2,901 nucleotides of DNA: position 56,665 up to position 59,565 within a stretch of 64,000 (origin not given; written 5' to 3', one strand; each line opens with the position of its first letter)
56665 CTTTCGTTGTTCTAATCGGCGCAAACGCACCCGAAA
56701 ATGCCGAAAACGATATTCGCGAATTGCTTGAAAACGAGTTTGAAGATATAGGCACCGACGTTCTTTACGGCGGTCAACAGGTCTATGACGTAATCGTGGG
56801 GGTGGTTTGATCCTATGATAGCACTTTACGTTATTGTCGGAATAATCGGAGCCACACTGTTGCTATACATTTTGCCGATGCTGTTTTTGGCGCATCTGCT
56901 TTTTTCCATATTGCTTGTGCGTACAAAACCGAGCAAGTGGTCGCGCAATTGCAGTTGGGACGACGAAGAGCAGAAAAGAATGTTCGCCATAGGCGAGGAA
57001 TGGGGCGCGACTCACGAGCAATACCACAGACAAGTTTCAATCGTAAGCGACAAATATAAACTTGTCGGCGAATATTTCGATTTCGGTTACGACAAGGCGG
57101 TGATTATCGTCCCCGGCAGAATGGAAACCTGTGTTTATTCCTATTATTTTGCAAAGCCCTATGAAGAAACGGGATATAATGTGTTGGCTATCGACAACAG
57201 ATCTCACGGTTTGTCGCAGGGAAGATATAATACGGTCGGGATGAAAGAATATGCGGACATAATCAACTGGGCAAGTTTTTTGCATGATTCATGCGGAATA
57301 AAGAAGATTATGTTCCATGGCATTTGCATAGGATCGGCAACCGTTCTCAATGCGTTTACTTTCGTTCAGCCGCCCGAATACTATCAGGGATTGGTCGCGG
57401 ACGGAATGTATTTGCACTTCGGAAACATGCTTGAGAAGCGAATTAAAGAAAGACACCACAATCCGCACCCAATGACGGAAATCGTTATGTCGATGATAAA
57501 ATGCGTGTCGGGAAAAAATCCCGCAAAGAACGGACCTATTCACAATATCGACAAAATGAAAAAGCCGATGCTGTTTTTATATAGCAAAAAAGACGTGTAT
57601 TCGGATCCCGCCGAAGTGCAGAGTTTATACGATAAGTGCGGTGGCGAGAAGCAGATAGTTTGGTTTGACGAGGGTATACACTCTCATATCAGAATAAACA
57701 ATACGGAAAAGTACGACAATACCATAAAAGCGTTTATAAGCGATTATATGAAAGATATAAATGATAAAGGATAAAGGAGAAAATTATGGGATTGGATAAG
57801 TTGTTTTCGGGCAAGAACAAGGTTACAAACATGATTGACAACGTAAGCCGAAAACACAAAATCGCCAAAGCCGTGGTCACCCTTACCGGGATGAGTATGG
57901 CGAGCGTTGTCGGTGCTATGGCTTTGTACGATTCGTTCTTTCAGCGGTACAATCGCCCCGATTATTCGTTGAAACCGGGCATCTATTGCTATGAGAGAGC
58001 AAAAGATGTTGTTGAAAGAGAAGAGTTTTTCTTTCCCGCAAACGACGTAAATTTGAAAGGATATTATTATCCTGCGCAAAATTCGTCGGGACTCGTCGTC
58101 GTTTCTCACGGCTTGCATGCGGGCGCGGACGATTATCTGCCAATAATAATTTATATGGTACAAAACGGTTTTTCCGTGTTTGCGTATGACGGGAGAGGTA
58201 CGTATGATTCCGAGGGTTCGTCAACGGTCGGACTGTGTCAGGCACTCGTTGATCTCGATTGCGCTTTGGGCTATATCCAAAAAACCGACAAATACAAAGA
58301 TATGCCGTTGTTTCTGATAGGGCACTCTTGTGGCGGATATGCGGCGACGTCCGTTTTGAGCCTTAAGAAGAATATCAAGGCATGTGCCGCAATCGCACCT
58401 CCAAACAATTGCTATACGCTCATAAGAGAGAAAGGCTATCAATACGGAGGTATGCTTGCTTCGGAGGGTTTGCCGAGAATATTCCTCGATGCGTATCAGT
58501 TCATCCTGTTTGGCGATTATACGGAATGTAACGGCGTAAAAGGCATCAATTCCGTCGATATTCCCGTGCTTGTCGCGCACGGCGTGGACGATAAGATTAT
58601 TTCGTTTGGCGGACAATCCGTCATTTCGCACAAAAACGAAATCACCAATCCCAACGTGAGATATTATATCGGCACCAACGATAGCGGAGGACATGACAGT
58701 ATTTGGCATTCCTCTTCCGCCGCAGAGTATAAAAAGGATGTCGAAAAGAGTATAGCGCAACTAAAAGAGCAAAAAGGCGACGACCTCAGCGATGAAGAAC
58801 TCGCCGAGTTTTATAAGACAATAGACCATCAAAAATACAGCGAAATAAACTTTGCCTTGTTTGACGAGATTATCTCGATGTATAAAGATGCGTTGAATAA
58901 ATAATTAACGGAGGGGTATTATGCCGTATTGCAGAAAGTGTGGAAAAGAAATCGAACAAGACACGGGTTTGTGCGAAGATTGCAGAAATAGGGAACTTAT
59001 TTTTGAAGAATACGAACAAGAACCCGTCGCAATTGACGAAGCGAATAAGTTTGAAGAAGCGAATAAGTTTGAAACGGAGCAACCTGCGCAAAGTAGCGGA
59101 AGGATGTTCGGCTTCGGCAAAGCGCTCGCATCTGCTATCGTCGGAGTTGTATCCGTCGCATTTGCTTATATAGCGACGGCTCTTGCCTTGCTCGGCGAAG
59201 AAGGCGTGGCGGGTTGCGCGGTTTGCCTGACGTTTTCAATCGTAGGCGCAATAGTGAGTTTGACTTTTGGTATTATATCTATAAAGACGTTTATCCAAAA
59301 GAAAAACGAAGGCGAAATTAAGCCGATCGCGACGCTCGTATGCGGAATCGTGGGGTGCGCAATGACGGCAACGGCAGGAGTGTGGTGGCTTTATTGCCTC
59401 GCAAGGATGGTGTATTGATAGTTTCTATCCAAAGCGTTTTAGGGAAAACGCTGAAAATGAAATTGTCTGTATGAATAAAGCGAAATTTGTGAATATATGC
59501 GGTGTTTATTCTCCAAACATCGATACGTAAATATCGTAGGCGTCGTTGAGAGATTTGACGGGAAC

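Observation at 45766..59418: Thirteen-gene, translationally coupled lipid-handling operon combining acyl-ACP, acyl-phosphate and lipase functions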

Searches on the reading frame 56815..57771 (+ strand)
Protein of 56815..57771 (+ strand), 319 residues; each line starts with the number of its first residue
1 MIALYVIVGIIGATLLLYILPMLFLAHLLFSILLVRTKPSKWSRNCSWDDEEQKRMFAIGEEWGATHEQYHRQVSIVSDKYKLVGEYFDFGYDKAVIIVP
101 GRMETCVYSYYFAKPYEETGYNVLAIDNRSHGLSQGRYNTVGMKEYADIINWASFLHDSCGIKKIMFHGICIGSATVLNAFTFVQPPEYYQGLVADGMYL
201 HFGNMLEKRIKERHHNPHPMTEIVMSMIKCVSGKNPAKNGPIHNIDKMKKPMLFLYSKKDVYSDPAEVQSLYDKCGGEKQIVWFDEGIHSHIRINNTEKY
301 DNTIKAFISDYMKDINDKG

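Call 5: search_protein_families(library=pfam, proteins=[window:56815-57771:+], max_evalue=0.01)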
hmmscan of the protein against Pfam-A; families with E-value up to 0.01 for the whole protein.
window:56815-57771:+ (319 aa): 2 families
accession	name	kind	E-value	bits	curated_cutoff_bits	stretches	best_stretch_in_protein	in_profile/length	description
PF12146.15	Hydrolase_4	-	8.2e-13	48.6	27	2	93-195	4-106/239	Serine aminopeptidase, S33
PF00561.26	Abhydrolase_1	-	1.5e-07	31.8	25.8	1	95-197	2-101/245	alpha/beta hydrolase fold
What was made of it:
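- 56815..57774 (+): g11: membrane-anchored alpha/beta-hydrolase-fold enzyme with a Cys nucleophile (HGICIG); candidate thioester-forming transacylase. PF12146 8.2e-13 (call 5).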

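Call 47: search_solved_structures(query=window:56815-57771:+, max_evalue=1)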
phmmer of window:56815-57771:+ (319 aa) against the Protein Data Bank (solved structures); distinct sequences matched with E-value up to 1: 5.
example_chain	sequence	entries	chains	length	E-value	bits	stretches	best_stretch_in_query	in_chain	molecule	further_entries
5g59_A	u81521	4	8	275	5.5e-14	55.3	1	72-288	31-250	ESTERASE | Uncharacterized protein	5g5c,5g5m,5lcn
11ts_A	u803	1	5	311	0.06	15.7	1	80-175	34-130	alpha/beta-hydrolase macrolide esterase EstT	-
4fbm_A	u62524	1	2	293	0.088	15.2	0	246-309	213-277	LipS lipolytic enzyme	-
4fbl_A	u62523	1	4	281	0.13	14.6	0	246-299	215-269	LipS lipolytic enzyme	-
5egn_A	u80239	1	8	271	0.75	12.1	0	109-177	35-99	Esterase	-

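Call 55: search_protein_families(library=ncbifam, proteins=[window:56815-57771:+], max_evalue=0.001)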
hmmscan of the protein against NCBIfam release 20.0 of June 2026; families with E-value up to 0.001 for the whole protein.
window:56815-57771:+ (319 aa): 5 families
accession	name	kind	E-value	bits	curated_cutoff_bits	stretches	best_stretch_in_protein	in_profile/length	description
NF047920.1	lactonase_UilS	equivalog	2.6e-07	30.7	400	0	234-309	205-279/285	UilS family quorum-quenching N-acyl-homoserine lactonase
TIGR02427.1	protocat_pcaD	equivalog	1e-05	25.1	255.85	1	120-178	39-94/251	3-oxoadipate enol-lactonase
NF050089.1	i_nPHAscl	equivalog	0.00012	21.2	300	0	93-179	18-100/288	intracellular short-chain-length polyhydroxyalkanoate depolymerase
TIGR01607.1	PST-A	paralog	0.00035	19.7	218.25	0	104-150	58-105/332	Plasmodium subtelomeric family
NF008019.0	PRK10749.1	equivalog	0.00056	19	362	1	86-135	47-96/335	lysophospholipase L2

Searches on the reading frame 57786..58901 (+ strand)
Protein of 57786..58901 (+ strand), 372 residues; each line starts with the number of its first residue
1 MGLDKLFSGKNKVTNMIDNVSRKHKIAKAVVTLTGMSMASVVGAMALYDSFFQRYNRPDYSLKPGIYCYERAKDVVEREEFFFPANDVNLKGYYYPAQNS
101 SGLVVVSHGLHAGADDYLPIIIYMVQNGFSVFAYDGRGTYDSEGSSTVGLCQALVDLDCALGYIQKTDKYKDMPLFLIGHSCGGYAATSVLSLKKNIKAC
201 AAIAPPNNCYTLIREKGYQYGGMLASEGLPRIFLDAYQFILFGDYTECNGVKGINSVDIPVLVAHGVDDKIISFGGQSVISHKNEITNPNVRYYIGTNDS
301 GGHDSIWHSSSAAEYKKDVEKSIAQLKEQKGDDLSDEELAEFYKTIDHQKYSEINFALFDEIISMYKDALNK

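Call 5: search_protein_families(library=pfam, proteins=[window:57786-58901:+], max_evalue=0.01)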
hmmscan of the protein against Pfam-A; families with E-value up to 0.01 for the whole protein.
window:57786-58901:+ (372 aa): 6 families
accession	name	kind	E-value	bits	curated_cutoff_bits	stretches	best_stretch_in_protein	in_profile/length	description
PF12146.15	Hydrolase_4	-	1.7e-18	67.3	27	1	99-205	2-109/239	Serine aminopeptidase, S33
PF00561.26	Abhydrolase_1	-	3.8e-10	40.3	25.8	1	103-218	2-115/245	alpha/beta hydrolase fold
PF02129.25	Peptidase_S15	-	4.4e-07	30.3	23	1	99-218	46-142/262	X-Pro dipeptidyl-peptidase (S15 family)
PF12697.13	Abhydrolase_6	-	0.00081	20.6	26.3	1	104-223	1-94/217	Alpha/beta hydrolase family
PF12740.14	PETase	-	0.0033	17.3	28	0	94-207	45-159/263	PET hydrolase-like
PF10230.15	LIDHydrolase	-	0.0054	16.9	27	0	165-205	76-118/262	Lipid-droplet associated hydrolase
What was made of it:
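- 57786..58904 (+): g12: Ser alpha/beta hydrolase with an N-terminal signal-anchor, weakly related to monoglyceride lipases; probably extracytoplasmic. PF12146 1.7e-18 (call 5).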

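Call 48: search_solved_structures(query=window:57786-58901:+, max_evalue=0.01)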
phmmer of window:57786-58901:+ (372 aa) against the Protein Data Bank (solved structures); distinct sequences matched with E-value up to 0.01: 32.
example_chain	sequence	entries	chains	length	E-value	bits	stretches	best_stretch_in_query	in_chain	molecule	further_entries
5g59_A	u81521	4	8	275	2.2e-08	36.8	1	86-295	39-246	ESTERASE | Uncharacterized protein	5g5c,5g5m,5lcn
1a88_A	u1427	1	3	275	1.1e-06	31.3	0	243-294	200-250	CHLOROPEROXIDASE L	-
4dgq_A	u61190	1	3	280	5.5e-05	25.7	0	245-284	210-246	Non-heme chloroperoxidase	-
6lzh_A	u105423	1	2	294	6.4e-05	25.5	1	82-205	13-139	GrgF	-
3pe6_A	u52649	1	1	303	0.00015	24.2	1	93-188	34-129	Monoglyceride lipase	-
5zun_A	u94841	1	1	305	0.00015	24.2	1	93-188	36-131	Monoglyceride lipase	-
7l4t_A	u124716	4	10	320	0.00017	24.1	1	93-188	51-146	Monoglyceride lipase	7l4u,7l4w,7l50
3jw8_A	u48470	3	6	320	0.00017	24.1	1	93-188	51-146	MGLL protein | MONOGLYCERIDE LIPASE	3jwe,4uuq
7prm_A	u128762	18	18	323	0.00017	24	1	93-188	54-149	Monoglyceride lipase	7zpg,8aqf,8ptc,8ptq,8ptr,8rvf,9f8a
7d78_D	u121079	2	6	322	0.00017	24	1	88-211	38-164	DltD domain-containing protein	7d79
3hju_A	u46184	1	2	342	0.0002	23.9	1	93-188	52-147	Monoglyceride lipase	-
5o7g_A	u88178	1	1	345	0.0002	23.8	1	88-189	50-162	Alpha/beta hydrolase family protein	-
6ax1_A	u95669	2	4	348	0.0002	23.8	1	93-188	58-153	Monoglyceride lipase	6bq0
5olu_A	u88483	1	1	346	0.00021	23.8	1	88-189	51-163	Alpha/beta hydrolase family protein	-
9h0z_A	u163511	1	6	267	0.00037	23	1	126-277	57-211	Serine aminopeptidase S33 domain-containing protein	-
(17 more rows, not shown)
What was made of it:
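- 57786..58904 (+): PDB sequence hits to esterase 5g59 (2e-8) and monoglyceride lipases (about 1.5e-4) (call 48).
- g12 resembles esterases and monoglyceride lipases (call 48).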

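Call 55: search_protein_families(library=ncbifam, proteins=[window:57786-58901:+], max_evalue=0.001)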
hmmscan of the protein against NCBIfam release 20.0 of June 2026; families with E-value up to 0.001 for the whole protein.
window:57786-58901:+ (372 aa): 3 families
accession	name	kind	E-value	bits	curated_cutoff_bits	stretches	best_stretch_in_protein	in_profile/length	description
NF041096.1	esterase_EstD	equivalog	2.2e-05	23.7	600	1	126-216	193-284/421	esterase EstD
TIGR01607.1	PST-A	paralog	3.3e-05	23.1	218.25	0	165-200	134-169/332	Plasmodium subtelomeric family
TIGR01250.1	pro_imino_pep_2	subfamily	0.00021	21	167.65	0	102-198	26-122/288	proline iminopeptidase-family hydrolase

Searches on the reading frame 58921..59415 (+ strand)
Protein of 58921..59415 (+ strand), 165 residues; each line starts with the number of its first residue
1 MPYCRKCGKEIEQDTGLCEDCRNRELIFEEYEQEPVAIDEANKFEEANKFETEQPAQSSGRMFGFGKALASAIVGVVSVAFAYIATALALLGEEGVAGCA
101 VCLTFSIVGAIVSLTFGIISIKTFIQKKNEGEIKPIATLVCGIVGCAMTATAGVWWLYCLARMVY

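Call 5: search_protein_families(library=pfam, proteins=[window:58921-59415:+], max_evalue=0.01)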
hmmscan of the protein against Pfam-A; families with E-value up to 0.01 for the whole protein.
window:58921-59415:+ (165 aa): 2 families
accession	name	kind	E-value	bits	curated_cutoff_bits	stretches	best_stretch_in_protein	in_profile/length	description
PF13828.11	DUF4190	-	0.0019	18.4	35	1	96-150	7-60/62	Domain of unknown function (DUF4190)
PF18912.6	DZR_2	-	0.0079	16.4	27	1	2-22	8-28/56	Double zinc ribbon domain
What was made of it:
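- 58921..59418 (+): g13: small protein with an N-terminal zinc ribbon, an acidic/Pro-rich linker and 3 TM segments (DUF4190-like); recurrent partner of unknown role. Only weak Pfam hits (call 5).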

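Call 55: search_protein_families(library=ncbifam, proteins=[window:58921-59415:+], max_evalue=0.001)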
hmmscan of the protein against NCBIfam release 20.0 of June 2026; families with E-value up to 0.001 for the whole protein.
window:58921-59415:+ (165 aa): 0 families
